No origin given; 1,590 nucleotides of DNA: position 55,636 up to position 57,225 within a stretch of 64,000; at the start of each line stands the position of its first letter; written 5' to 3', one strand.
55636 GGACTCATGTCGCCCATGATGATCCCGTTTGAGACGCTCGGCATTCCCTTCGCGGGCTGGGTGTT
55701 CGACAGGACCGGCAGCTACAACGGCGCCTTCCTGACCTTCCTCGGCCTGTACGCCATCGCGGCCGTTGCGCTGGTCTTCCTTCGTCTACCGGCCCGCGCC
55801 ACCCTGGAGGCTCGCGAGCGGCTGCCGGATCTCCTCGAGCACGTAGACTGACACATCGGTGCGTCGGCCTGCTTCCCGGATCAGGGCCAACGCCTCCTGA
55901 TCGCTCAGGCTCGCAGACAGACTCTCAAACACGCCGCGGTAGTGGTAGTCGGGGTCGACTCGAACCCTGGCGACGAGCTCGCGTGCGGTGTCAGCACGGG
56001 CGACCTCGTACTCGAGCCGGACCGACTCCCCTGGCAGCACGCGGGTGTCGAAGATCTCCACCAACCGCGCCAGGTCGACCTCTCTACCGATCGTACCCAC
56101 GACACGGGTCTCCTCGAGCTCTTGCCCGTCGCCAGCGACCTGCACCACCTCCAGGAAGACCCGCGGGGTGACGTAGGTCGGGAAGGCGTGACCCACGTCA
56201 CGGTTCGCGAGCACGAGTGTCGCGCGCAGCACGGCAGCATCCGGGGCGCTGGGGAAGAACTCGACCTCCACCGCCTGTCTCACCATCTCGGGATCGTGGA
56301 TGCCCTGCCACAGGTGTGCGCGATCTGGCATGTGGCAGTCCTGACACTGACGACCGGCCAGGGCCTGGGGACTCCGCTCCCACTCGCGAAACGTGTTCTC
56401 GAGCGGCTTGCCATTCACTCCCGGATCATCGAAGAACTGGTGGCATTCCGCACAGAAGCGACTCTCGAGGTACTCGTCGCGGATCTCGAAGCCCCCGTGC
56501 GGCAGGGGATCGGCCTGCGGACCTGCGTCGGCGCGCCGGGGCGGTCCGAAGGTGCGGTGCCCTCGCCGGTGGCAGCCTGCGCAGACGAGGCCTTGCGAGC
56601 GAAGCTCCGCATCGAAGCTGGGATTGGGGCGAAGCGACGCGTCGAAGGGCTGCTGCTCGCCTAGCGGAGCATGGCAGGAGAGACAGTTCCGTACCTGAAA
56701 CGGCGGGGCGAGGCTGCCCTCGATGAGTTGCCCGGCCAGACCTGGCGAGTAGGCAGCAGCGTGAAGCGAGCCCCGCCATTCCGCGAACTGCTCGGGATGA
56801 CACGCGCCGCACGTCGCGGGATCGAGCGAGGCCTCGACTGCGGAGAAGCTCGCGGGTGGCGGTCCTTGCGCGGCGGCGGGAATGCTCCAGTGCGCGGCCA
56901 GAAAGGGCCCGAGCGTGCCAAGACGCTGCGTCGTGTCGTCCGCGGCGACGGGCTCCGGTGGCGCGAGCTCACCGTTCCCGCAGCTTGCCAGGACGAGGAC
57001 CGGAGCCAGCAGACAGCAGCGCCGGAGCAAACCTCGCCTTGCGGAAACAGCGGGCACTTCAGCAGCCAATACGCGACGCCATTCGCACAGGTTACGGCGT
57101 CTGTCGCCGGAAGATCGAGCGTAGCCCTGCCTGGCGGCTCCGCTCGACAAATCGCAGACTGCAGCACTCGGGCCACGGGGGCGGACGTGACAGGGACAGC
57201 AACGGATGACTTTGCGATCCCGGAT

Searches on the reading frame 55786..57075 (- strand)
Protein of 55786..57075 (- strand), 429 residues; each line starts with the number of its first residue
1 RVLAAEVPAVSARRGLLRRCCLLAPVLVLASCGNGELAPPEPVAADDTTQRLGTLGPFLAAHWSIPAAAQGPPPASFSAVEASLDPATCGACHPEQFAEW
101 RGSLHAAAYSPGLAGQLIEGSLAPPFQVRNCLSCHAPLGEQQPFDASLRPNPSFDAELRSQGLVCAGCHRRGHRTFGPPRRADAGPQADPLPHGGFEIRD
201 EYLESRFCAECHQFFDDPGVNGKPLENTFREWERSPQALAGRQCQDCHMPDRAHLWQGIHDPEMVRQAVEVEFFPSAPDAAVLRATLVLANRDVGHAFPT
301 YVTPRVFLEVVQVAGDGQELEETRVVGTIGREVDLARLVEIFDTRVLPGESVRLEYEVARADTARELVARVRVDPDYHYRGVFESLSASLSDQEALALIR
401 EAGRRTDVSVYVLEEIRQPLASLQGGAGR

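Call 30: search_protein_families(library=pfam, proteins=[window:55786-57075:-], max_evalue=1)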
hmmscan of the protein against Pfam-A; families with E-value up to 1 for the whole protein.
window:55786-57075:- (429 aa): 10 families
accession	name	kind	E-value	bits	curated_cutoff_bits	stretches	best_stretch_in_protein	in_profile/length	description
PF22113.1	Mtrc-MtrF_II-IV_dom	-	1.8e-07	31.3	30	2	165-260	84-175/176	Outer membrane cytochrome MtrC/MtrF-like, domains II/IV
PF14522.11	Cytochrome_C7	-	4.3e-07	30.1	24.8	2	129-213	14-67/67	Cytochrome c7 and related cytochrome c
PF13435.11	Cytochrome_C554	-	7.1e-07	30.5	20.8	1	88-169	1-83/84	Cytochrome c554 and c-prime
PF09699.15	Paired_CXXCH_1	-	2e-05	24.6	20.6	1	125-171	3-38/41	Doubled CXXCH motif (Paired_CXXCH_1)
PF14537.11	Cytochrom_c3_2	-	2.9e-05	24.9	25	1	88-171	8-66/79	Cytochrome c3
PF13442.11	Cytochrome_CBB3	-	0.00023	21.9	27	0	206-233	12-33/68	Cytochrome C oxidase, cbb3-type, subunit III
PF00130.28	C1_1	-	0.033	14.4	26.5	1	201-249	7-36/53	Phorbol esters/diacylglycerol binding domain (C1 domain)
PF03264.19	Cytochrom_NNT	-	0.062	13.5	24.1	0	205-252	36-76/174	NapC/NirT cytochrome c family, N-terminal region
PF02085.21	Cytochrom_CIII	-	0.3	11.9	22.9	0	205-250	46-84/101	Class III cytochrome C family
PF00034.26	Cytochrom_C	-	0.76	11.6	21.3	0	129-145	10-26/90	Cytochrome c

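Call 48: search_protein_families(library=ncbifam, proteins=[window:55786-57075:-], max_evalue=0.01)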
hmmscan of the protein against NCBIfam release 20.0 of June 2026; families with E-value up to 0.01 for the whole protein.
window:55786-57075:- (429 aa): 5 families
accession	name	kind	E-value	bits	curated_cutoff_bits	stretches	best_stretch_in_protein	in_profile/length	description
NF040886.1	cyt_C_like_Sec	equivalog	5.3e-11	41.7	250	2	204-321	204-336/423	multiheme c-type cytochrome (seleno)protein ExtKL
NF041198.1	UshA_like_PCGU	equivalog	2.4e-07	29.7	275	1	87-174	409-484/519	UshA-like (seleno)protein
TIGR03508.1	decahem_SO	subfamily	5.6e-05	22.7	192.2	0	203-257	32-86/258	DmsE family decaheme c-type cytochrome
TIGR03153.1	cytochr_NrfH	equivalog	0.00035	20.7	134.2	0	206-252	29-63/138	cytochrome c nitrite reductase small subunit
TIGR01905.1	paired_CXXCH_1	subfamily_domain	0.0023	17.8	25.2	0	125-137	3-15/41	doubled CXXCH domain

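Call 61: search_solved_structures(query=window:55786-57075:-, max_evalue=1, show_alignments=1)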
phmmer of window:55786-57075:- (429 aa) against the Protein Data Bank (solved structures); distinct sequences matched with E-value up to 1: 7.
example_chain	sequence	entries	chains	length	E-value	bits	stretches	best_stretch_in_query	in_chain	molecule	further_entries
9wt9_A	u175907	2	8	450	8.5e-07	31.1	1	157-321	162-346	Cytochrome c,Multiheme cytochrome c selenoprotein mutant (MccSep U325A) | Cytochrome c,Multiheme cytochrome c selenoprotein (MccSep)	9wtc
9wt8_A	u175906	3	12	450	8.8e-07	31.1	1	157-321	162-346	Cytochrome c,Multiheme cytochrome c selenoprotein (MccSep)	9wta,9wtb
5ze8_A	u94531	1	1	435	1.5e-05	27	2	66-170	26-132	cytochrome c552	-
6v0a_A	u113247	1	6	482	0.04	15.7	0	68-103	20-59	Nitrite reductase (cytochrome; ammonia-forming)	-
8bcx_A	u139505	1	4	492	0.057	15.2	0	158-235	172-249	Nitrite reductase (cytochrome; ammonia-forming)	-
1bvb_A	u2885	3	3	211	0.13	14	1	88-217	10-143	CYTOCHROME C-554 | CYTOCHROME C554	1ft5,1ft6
4rkm_A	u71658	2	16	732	0.17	13.6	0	84-109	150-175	MccA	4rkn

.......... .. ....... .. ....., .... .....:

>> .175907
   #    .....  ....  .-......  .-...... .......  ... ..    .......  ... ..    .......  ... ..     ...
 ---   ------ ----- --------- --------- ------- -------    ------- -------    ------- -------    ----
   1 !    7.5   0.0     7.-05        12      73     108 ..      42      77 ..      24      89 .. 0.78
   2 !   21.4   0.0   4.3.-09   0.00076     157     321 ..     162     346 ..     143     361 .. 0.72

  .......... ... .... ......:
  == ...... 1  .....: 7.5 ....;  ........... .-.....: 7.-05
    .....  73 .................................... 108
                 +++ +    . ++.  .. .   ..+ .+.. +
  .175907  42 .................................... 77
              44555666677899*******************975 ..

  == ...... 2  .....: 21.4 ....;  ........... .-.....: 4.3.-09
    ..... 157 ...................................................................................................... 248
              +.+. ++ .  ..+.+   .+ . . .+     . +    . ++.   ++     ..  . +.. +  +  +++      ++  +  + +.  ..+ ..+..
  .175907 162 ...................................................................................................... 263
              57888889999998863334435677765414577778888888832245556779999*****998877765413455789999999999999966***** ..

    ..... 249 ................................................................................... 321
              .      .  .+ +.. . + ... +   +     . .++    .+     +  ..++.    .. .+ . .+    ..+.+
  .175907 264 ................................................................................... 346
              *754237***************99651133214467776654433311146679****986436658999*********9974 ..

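Call 91: find_related_loci(query=A3, collection=metagenome_contigs, flank=4000)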
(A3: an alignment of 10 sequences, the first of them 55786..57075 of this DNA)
Query A3 (429 aa) in metagenome_contigs; peptide patterns used: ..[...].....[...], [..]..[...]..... (x = any residue, [..] = any of these).
600 stretches matched a pattern (row limit reached: there are more); 528 encode a relative of the query (tblastn E <= 1e-3); the best 80 are kept; 80 distinct loci.
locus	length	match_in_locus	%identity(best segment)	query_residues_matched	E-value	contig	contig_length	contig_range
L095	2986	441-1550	62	51-420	3e-160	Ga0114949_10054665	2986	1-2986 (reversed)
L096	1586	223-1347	61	49-421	4e-161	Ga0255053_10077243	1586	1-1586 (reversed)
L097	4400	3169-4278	62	54-420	5e-147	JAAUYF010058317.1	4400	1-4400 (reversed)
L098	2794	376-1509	60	47-422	9e-152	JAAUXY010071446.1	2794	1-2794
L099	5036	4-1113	61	54-420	2e-144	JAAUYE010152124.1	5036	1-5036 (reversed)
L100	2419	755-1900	58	39-420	5e-150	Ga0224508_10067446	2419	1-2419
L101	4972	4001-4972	65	23-349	1e-140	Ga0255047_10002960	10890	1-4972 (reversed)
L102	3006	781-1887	61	55-420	3e-145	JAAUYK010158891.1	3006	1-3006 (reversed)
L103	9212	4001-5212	63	23-425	5e-164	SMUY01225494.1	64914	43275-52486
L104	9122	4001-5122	60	49-420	1e-136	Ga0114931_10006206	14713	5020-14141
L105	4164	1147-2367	57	7-417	7e-135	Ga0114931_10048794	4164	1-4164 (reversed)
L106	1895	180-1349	57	31-416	2e-140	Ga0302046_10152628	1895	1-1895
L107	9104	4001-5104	59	50-425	6e-129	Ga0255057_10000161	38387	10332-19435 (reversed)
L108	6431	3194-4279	55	50-420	1e-127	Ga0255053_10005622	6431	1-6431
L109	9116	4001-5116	62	49-420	5e-142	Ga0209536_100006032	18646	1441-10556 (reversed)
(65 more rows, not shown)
